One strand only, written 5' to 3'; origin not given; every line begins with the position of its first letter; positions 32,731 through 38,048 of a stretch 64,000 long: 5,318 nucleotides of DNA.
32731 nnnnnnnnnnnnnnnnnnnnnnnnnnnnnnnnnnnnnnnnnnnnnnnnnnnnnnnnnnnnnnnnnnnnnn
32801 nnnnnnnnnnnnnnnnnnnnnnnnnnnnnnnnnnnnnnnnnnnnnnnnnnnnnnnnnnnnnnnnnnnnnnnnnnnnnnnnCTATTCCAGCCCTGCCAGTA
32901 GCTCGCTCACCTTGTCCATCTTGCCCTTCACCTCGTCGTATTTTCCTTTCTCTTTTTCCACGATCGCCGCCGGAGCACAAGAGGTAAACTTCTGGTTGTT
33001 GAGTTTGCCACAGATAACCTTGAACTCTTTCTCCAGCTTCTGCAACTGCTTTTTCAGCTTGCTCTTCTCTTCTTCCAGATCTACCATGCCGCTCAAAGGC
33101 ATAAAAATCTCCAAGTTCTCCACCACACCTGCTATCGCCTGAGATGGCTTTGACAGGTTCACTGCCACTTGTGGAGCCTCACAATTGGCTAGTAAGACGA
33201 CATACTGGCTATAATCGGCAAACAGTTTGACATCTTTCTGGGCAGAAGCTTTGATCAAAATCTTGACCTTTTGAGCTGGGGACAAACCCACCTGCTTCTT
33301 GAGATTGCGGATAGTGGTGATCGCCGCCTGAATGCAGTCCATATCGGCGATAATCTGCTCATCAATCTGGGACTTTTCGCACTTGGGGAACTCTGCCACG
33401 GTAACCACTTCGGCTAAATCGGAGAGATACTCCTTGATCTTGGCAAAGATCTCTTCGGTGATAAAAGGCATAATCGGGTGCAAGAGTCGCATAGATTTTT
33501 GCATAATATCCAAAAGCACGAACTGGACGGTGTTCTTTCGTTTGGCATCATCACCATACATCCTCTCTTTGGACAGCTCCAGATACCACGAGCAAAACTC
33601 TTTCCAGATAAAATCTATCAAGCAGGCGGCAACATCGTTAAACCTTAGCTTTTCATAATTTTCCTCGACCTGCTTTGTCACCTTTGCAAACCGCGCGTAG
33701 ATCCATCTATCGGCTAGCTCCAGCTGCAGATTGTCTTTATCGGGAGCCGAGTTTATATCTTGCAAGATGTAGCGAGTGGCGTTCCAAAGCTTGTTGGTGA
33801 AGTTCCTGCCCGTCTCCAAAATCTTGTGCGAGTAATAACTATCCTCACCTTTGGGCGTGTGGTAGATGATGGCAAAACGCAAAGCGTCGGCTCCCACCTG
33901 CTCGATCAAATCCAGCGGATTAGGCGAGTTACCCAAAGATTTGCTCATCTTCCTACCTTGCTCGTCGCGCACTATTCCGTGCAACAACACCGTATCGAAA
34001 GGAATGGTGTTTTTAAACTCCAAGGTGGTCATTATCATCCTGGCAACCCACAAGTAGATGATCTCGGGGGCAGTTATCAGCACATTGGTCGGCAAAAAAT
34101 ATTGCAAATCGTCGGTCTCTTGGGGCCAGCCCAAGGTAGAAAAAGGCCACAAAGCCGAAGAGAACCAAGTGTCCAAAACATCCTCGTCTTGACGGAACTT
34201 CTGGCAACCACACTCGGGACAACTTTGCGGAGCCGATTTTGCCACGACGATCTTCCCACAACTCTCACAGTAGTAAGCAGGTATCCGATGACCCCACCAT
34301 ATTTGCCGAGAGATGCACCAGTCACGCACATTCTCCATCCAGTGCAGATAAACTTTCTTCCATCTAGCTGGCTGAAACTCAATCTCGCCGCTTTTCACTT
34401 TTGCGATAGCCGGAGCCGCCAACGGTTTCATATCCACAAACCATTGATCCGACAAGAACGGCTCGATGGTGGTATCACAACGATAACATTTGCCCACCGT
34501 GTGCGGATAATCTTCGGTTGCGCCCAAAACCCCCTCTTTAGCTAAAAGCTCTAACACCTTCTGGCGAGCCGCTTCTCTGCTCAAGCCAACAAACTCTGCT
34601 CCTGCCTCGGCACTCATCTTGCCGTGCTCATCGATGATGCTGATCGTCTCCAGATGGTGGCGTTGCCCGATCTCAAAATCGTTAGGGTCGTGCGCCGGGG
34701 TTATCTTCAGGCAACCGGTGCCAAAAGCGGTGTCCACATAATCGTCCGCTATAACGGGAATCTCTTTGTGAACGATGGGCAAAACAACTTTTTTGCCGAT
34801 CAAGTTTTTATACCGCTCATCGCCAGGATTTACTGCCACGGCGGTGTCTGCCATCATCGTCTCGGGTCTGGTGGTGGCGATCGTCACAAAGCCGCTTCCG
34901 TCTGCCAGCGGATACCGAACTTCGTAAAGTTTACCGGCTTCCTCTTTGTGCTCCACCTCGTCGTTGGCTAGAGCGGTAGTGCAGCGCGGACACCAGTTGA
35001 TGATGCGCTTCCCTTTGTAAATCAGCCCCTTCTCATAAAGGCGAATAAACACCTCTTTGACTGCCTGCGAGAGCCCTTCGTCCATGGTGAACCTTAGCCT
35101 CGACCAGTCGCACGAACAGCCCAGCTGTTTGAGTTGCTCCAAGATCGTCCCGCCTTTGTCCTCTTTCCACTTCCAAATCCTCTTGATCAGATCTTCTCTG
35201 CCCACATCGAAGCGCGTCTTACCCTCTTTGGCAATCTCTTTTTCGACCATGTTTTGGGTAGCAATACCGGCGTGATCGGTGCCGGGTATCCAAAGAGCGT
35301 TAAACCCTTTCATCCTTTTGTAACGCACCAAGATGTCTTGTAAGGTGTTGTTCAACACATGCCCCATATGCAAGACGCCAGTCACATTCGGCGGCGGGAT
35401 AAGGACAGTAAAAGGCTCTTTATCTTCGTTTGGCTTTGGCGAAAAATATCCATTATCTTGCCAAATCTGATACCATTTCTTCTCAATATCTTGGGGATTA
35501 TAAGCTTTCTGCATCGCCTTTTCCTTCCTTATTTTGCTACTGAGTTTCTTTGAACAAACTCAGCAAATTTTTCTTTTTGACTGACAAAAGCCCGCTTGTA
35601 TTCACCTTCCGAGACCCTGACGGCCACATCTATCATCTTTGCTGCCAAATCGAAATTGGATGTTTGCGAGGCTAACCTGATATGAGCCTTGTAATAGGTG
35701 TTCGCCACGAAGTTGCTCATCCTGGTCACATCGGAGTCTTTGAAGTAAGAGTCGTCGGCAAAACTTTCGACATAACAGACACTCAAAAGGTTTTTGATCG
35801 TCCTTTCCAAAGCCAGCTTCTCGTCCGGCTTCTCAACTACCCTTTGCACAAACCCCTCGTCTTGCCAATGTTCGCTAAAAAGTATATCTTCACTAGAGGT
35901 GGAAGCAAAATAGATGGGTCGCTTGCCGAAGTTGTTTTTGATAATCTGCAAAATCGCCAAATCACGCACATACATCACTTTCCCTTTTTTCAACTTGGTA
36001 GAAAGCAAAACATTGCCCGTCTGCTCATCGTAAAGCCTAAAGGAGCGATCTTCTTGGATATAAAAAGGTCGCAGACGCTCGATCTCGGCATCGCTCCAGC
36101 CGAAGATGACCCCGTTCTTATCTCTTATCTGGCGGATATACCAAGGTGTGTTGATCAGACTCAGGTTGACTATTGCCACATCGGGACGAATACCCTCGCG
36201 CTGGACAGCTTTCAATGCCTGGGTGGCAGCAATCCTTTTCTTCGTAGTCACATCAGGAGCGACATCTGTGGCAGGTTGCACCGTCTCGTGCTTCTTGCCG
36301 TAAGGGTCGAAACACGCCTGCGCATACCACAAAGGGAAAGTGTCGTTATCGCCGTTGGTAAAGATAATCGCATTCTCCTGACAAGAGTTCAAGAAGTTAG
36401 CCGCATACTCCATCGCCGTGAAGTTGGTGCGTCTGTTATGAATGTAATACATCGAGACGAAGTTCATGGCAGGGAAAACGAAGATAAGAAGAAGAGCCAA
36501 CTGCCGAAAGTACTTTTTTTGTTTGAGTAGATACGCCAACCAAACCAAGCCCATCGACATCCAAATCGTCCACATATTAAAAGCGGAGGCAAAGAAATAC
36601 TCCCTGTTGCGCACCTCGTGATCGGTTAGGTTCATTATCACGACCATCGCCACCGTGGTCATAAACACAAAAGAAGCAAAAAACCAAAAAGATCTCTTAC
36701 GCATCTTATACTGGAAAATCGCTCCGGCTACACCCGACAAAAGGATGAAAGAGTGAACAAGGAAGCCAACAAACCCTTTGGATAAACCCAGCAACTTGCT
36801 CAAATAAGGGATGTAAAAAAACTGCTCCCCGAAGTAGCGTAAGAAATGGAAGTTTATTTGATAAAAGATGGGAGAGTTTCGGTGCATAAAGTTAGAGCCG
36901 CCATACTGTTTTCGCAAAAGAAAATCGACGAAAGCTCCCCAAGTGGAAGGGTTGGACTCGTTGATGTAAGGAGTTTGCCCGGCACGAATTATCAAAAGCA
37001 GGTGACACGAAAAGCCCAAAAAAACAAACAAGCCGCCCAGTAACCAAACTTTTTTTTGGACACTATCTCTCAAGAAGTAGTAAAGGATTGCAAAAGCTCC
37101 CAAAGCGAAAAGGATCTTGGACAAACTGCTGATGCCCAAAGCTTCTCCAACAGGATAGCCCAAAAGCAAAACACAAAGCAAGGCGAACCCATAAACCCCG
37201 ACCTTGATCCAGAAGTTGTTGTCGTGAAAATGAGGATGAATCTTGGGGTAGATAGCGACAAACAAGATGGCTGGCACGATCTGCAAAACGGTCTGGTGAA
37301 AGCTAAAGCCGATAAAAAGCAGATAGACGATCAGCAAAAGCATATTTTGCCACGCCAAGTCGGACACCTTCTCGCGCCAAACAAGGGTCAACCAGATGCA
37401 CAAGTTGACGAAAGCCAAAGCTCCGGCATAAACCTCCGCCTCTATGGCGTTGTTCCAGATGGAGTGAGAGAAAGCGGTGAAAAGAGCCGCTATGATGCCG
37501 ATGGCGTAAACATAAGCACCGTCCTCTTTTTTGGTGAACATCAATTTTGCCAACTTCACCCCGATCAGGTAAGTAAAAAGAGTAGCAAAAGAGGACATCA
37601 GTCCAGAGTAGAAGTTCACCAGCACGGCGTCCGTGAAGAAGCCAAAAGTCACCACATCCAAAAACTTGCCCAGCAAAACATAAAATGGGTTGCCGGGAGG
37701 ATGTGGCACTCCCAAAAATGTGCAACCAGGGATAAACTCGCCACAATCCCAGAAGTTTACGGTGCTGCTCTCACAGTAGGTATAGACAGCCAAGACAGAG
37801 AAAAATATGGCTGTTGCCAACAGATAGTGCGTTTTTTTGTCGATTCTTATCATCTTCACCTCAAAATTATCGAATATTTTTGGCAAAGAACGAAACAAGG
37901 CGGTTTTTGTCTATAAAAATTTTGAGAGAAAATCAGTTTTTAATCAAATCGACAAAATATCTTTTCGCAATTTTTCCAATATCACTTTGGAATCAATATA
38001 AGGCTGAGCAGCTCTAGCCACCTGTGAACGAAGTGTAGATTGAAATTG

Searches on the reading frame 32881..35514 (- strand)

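Call 33: search_protein_families(library=pfam, proteins=[window:32881-35514:-], max_evalue=0.0001)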
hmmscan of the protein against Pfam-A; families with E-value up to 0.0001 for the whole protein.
window:32881-35514:- (877 aa): 5 families
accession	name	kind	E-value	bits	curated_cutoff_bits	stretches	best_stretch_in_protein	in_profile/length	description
PF00133.28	tRNA-synt_1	-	1.6e-140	468.9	22.7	1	13-558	1-410/414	tRNA synthetases class I (I, L, M and V)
PF08264.19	Anticodon_1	-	6.4e-40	136.9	25.1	1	602-753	1-147/148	Anticodon-binding domain of tRNA ligase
PF09334.17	tRNA-synt_1g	-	7e-24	84.7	20.1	2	42-188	8-136/391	tRNA synthetases class I (M)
PF10458.14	Val_tRNA-synt_C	-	1.1e-15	58.1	25.9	1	812-876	1-65/66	Valyl tRNA synthetase tRNA binding arm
PF13603.12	tRNA-synt_1_2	-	2.6e-10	40.5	25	1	239-300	85-146/185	Leucyl-tRNA synthetase, editing domain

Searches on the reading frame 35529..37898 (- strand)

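Call 33: search_protein_families(library=pfam, proteins=[window:35529-37898:-], max_evalue=0.0001)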
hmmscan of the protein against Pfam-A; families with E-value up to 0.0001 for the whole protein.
window:35529-37898:- (789 aa): 1 family
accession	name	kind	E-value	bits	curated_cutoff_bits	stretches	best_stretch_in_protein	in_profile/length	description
PF11028.14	TMEM260-like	-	1.6e-38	132.7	24.2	1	51-219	1-174/179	Protein O-mannosyl-transferase TMEM260-like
